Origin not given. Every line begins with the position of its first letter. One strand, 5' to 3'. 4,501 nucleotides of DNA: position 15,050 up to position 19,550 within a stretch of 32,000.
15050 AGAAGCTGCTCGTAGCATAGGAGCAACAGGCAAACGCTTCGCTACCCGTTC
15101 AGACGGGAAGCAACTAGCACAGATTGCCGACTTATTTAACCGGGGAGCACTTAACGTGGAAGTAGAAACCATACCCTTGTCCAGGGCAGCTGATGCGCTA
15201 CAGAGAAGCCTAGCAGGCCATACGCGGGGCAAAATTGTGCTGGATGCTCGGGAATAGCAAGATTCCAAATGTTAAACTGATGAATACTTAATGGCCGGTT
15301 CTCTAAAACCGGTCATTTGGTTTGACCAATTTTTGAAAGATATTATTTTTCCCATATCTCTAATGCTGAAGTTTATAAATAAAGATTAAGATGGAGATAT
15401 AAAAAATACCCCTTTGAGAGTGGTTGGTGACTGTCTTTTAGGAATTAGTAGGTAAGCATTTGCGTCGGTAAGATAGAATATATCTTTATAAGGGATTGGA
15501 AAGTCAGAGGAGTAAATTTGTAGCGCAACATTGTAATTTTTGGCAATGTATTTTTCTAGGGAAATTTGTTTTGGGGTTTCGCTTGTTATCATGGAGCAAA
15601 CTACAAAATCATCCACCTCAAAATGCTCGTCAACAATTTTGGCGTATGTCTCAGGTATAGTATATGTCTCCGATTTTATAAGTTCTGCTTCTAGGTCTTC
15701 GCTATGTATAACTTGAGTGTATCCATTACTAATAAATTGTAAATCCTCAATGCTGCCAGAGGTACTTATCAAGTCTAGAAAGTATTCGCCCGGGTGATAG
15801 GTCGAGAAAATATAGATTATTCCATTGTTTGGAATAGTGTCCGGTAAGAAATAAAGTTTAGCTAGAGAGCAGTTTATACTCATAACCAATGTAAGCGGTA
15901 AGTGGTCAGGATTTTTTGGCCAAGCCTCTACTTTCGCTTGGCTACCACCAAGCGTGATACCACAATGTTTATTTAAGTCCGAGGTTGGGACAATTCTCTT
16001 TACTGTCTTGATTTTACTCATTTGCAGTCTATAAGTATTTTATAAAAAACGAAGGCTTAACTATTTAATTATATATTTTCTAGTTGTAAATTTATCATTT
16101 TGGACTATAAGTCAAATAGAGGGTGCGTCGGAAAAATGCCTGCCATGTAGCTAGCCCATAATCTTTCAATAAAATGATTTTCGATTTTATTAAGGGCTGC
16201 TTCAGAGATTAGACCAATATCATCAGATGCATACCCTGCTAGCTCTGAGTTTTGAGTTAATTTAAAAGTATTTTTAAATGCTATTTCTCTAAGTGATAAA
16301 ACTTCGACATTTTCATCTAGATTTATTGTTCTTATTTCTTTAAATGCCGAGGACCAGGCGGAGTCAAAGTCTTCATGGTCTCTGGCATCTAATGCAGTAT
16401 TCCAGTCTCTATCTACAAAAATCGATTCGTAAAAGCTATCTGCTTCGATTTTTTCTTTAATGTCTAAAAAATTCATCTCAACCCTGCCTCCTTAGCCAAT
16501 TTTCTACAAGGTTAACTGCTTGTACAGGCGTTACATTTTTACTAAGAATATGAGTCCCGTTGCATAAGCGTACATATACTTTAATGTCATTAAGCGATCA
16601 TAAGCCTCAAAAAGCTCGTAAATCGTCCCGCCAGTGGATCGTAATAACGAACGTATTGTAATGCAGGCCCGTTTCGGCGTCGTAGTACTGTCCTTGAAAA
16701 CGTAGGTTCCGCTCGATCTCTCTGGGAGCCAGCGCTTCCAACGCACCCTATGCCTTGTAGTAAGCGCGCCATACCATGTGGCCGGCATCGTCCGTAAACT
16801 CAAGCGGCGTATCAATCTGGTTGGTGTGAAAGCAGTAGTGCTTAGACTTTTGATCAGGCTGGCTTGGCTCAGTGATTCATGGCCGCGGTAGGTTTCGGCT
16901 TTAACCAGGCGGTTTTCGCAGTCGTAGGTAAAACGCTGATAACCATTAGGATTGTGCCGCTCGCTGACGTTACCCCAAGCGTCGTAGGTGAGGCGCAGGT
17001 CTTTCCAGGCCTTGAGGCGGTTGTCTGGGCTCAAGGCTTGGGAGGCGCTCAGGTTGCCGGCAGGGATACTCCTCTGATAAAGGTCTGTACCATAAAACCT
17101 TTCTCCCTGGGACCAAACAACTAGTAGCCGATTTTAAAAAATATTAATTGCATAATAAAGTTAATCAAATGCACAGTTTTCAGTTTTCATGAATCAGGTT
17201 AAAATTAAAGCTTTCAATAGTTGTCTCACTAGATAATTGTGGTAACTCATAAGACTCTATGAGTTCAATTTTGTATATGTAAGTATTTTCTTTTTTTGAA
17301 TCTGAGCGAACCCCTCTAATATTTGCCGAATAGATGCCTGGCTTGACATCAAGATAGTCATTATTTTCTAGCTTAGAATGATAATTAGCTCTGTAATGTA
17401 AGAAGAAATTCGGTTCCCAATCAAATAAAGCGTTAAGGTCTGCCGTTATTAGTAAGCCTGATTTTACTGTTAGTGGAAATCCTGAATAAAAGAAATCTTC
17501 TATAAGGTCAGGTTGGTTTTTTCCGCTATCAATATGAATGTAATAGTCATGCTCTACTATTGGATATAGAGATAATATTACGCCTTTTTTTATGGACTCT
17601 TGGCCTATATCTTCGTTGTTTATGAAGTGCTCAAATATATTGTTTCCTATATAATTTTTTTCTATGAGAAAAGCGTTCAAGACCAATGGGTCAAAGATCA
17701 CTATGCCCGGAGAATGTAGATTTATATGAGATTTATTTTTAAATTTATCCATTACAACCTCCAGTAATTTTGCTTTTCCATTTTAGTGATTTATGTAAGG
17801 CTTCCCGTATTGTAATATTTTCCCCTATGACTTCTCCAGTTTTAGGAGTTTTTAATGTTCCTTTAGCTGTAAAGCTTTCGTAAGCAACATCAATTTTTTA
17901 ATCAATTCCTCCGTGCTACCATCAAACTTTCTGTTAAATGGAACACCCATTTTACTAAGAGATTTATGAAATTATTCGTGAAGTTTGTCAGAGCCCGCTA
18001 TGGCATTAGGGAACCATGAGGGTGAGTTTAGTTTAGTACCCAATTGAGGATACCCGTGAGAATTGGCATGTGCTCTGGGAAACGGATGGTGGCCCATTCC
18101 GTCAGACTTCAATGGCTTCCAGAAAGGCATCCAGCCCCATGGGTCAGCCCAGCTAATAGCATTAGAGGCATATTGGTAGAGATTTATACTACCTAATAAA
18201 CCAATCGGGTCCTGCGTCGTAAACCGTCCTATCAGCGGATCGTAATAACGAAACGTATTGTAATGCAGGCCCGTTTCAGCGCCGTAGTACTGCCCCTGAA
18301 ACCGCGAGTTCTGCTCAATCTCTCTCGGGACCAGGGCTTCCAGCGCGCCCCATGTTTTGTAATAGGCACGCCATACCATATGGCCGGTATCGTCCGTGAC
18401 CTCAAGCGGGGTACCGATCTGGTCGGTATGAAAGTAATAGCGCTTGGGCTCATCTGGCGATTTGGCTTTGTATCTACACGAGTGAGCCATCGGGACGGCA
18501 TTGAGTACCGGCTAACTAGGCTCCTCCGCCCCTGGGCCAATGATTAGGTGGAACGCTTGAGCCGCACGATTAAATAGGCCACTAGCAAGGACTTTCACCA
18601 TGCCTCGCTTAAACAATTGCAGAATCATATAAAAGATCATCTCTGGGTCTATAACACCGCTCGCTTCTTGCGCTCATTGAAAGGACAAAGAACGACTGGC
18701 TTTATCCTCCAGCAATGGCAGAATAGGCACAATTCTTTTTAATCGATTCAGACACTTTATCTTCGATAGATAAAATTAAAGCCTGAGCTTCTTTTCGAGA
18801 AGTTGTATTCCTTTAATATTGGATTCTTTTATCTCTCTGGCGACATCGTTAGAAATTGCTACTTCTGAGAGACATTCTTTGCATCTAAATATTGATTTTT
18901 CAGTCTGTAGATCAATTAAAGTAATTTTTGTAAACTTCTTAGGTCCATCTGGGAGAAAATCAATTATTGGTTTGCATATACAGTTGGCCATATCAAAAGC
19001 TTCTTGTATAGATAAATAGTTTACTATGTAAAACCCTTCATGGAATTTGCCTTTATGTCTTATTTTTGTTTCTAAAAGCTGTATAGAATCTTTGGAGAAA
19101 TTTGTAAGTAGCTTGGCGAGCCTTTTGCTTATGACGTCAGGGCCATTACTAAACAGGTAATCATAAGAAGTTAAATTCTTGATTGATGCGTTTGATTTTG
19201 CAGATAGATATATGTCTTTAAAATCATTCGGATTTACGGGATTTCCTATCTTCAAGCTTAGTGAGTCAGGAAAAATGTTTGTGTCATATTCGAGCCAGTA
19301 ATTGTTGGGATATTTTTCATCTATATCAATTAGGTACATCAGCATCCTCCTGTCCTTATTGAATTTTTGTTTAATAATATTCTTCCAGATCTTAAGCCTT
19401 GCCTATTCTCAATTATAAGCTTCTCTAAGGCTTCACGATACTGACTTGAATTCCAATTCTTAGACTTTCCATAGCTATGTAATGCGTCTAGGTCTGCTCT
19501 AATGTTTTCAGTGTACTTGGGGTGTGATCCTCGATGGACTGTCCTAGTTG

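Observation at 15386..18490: Orphan Rhs-CT array in which both toxins are dead but every AT-rich downstream ORF is intact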

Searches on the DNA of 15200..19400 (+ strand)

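Call 9: search_dna_similar(query=window:15200-19400:+, collection=ecoli_genomes, mode=near, max_rows=15)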
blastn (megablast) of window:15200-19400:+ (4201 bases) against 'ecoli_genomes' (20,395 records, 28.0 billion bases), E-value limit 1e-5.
No match.

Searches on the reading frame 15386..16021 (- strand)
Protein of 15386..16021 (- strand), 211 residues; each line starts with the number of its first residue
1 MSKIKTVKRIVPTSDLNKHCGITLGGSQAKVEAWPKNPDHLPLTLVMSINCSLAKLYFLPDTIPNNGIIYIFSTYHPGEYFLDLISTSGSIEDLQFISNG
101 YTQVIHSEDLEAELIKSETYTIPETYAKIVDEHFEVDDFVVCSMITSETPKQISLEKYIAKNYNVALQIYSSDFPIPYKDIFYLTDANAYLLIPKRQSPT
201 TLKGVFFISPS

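Call 5: search_protein_families(library=pfam, proteins=[window:15386-16021:-], max_evalue=0.1)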
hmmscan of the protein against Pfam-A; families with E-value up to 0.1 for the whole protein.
window:15386-16021:- (211 aa): 1 family
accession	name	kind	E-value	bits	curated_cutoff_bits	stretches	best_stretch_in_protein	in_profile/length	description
PF09234.15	DUF1963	-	1.8e-06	28.9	23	1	31-137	12-109/216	Domain of unknown function (DUF1963)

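Call 6: search_protein_families(library=ncbifam, proteins=[window:15386-16021:-], max_evalue=0.1)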
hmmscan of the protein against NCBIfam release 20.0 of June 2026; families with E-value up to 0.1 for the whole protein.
window:15386-16021:- (211 aa): 0 families

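Call 27: search_solved_structures(query=window:15386-16021:-, max_evalue=10)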
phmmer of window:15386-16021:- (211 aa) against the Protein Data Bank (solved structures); distinct sequences matched with E-value up to 10: 1.
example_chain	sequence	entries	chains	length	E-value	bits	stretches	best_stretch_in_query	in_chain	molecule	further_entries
3mpo_A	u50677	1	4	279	1.1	12.4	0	145-192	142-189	Predicted hydrolase of the HAD superfamily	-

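Call 28: find_homologous_proteins(query=window:15386-16021:-)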
Query window:15386-16021:- (211 aa): 13 proteins with E <= 0.001 among 98 candidates.
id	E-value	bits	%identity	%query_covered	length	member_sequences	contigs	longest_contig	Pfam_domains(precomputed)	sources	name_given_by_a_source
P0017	3.9e-130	450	96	100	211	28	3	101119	PF09234.16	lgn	-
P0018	2.1e-95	336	70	100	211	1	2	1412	PF09234.16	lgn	-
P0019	1.5e-43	167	43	97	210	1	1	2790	PF09234.16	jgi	jgi:uncharacterized protein YwqG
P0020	6.7e-43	165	43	97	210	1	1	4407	PF09234.16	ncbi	-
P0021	2.4e-39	153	41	96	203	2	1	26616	-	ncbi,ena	-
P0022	1.4e-36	144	42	96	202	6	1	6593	PF09234.16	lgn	-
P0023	8.4e-36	142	41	96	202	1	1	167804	PF09234.16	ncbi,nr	ncbi:YwqG family protein [Pseudomonas syringae]|nr:YwqG family protein [Pseudomonas syringae]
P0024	4.2e-35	140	41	90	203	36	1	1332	PF09234.16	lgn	-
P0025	4.2e-35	140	39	96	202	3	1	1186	PF09234.16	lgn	-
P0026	1.0e-34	138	41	96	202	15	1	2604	-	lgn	-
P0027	1.3e-32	131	40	92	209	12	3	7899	PF09234.16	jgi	jgi:hypothetical protein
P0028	2.9e-30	124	35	97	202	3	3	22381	-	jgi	jgi:hypothetical protein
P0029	1.5e-28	118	42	78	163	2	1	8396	-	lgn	-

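Call 29: find_encoding_contigs(protein=P0023, flank=7000, max_places=3)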
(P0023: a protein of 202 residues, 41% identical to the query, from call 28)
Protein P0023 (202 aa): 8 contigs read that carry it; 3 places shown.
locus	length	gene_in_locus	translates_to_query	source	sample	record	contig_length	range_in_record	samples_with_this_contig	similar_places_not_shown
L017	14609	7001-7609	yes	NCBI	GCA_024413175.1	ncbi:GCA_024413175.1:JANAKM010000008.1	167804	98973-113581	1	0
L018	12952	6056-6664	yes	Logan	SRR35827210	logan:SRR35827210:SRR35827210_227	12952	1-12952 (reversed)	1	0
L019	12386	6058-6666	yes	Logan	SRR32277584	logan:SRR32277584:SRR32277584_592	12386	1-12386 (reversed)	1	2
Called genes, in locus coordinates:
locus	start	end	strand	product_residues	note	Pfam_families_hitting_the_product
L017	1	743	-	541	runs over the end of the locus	PF00171:Aldedh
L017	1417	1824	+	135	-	PF20432:Xre-like-HTH (weak), PF09722:Xre_MbcA_ParS_C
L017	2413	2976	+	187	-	-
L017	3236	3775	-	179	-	-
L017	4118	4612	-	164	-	PF00583:Acetyltransf_1, PF13673:Acetyltransf_10, PF13508:Acetyltransf_7, PF08445:FR47 (weak)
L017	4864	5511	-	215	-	PF00702:Hydrolase, PF12710:HAD (weak), PF13419:HAD_2, PF13242:Hydrolase_like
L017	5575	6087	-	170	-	PF00583:Acetyltransf_1, PF13508:Acetyltransf_7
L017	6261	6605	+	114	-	-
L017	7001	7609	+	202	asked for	PF09234:DUF1963 (weak)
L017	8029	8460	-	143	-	PF00717:Peptidase_S24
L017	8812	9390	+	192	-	-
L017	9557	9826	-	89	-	-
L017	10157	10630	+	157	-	PF08906:T6SS_Tdi1_C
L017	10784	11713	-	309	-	PF12889:DUF3829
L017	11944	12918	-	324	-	-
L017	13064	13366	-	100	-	-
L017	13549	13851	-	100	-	-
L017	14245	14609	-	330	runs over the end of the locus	-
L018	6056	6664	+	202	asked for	PF09234:DUF1963 (weak)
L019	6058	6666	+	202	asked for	PF09234:DUF1963 (weak)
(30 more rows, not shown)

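Call 30: find_encoding_contigs(protein=P0021, flank=7000, max_places=3)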
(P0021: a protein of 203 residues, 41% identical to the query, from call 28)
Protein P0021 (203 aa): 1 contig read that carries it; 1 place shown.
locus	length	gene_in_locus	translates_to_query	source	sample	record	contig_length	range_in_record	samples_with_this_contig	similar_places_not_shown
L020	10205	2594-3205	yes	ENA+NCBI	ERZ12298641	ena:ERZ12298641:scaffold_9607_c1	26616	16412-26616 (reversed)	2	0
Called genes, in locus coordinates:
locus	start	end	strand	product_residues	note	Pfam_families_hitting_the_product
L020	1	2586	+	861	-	?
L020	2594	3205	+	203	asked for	-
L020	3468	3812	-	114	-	-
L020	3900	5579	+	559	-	PF05593:RHS_repeat, PF25023:TEN_YD-shell, PF03527:RHS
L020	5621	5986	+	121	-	-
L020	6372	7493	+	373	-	PF00990:GGDEF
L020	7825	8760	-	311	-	PF20226:DUF6585 (faint)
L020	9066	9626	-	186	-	-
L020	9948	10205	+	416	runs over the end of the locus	PF00202:Aminotran_3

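Call 31: find_encoding_contigs(protein=P0028, flank=7000, max_places=3)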
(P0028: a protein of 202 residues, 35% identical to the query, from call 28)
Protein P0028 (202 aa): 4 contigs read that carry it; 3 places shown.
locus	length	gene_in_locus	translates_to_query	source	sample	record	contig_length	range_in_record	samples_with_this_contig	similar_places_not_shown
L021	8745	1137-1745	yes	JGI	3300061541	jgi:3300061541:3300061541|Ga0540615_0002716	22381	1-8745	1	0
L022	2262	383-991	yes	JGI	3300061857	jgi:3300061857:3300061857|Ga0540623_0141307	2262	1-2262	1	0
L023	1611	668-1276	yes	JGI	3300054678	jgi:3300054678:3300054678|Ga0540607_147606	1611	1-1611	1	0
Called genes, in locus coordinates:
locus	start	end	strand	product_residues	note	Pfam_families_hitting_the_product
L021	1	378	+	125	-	?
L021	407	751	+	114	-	PF09346:SMI1_KNR4 (weak)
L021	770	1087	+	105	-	PF24832:DUF7716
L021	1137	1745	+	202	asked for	-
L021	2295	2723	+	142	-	PF10947:DUF2628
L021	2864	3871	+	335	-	PF08545:ACP_syn_III, PF08541:ACP_syn_III_C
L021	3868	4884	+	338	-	PF01073:3Beta_HSD, PF01370:Epimerase, PF04321:RmlD_sub_bind, PF05368:NmrA (weak), PF13460:NAD_binding_10, PF16363:GDP_Man_Dehyd, PF07993:NAD_binding_4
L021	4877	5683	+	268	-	PF00753:Lactamase_B, PF23023:Anti-Pycsar_Apyc1, PF12706:Lactamase_B_2 (weak)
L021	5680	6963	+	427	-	-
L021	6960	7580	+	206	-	PF14378:PAP2_3, PF01569:PAP2 (weak)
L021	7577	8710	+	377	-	PF04116:FA_hydroxylase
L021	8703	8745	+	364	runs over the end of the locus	PF00487:FA_desaturase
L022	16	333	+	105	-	PF24832:DUF7716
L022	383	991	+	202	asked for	-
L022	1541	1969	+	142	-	PF10947:DUF2628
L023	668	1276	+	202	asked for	-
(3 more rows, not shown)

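Call 32: search_protein_families(library=pfam, proteins=[L020:1-2586:+, L020:3900-5579:+, L020:5621-5986:+, L021:1-378:+, L017:6261-6605:+], max_evalue=0.1)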
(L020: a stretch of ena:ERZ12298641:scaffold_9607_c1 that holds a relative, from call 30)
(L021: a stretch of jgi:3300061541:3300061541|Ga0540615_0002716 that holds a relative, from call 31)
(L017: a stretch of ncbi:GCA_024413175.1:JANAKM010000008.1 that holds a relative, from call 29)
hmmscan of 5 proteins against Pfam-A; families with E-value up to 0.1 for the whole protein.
L020:1-2586:+ (861 aa): 4 families
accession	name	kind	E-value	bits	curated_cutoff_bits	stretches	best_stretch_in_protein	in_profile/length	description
PF05593.20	RHS_repeat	-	2.5e-47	158.8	22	7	309-344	1-37/38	RHS Repeat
PF03527.20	RHS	-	7.1e-19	67.8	27.9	1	626-658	2-34/38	RHS protein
PF25023.1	TEN_YD-shell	-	2.6e-06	26.2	50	1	434-702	628-866/909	Teneurin YD-shell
PF15283.12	DUF4595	-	0.00014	22.4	34.2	0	197-222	70-95/202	Domain of unknown function (DUF4595) with porin-like fold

L020:3900-5579:+ (559 aa): 6 families
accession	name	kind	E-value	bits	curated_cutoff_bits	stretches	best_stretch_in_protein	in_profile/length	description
PF05593.20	RHS_repeat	-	9e-21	74.2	22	1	46-81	1-37/38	RHS Repeat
PF03527.20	RHS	-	1.5e-18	66.8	27.9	1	363-395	2-34/38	RHS protein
PF25023.1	TEN_YD-shell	-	7.6e-05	21.4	50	1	190-439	626-866/909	Teneurin YD-shell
PF15172.11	Prolactin_RP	-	0.027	14.6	27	1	460-477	14-30/45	Prolactin-releasing peptide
PF15540.11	Ntox47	-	0.094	13.4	25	0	449-551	1-98/120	Bacterial toxin 47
PF15283.12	DUF4595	-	0.094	13.1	34.2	0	265-297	77-110/202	Domain of unknown function (DUF4595) with porin-like fold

L020:5621-5986:+ (121 aa): 1 family
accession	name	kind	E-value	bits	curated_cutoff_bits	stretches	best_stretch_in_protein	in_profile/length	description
PF24832.1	DUF7716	-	4e-05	24.4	26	1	31-119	8-99/102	Domain of unknown function (DUF7716)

L021:1-378:+ (125 aa): 1 family
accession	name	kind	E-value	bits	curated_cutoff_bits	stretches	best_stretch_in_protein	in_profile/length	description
PF05593.20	RHS_repeat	-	5.5e-07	30.3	22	1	3-39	1-36/38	RHS Repeat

L017:6261-6605:+ (114 aa): 2 families
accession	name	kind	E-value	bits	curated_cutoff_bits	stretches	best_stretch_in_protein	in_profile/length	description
PF10077.14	DUF2314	-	0.0062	17.1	22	1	44-109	36-96/134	Uncharacterized protein conserved in bacteria (DUF2314)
PF08852.17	DUF1822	-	0.0093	15.5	25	1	40-81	69-108/370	Protein of unknown function (DUF1822)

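Call 75: find_related_loci(query=A5, collection=metagenome_contigs, flank=5000)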
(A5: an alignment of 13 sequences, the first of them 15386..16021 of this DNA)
Query A5 (211 aa) in metagenome_contigs; peptide patterns used: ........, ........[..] (x = any residue, [..] = any of these).
148 stretches matched a pattern; 31 encode a relative of the query (tblastn E <= 1e-3); 31 distinct loci.
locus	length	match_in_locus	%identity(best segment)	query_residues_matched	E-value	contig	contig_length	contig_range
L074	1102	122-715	43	6-208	7e-48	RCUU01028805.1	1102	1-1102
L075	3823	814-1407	40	6-208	4e-43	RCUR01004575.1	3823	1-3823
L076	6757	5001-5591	41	6-207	8e-43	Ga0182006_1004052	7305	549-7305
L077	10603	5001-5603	40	2-208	2e-40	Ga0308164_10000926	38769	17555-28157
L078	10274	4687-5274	40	7-208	1e-38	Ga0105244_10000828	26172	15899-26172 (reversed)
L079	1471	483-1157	37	2-208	9e-40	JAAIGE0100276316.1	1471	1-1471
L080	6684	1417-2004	40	7-208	1e-38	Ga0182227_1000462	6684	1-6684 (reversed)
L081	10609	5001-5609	37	2-208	2e-37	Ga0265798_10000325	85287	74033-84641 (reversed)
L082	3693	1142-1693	37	21-208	3e-37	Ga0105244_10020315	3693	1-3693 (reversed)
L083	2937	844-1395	37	21-208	6e-37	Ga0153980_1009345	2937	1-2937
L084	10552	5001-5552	37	21-208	1e-36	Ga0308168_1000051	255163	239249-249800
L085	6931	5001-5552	37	21-208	2e-36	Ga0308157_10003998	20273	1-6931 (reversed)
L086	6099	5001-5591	36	6-208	4e-36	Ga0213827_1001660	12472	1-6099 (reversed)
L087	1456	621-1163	37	24-208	7e-37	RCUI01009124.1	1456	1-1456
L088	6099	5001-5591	36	6-208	4e-36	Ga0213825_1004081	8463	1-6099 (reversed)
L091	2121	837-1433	34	4-208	1e-34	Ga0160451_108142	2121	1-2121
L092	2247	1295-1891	34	4-208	1e-34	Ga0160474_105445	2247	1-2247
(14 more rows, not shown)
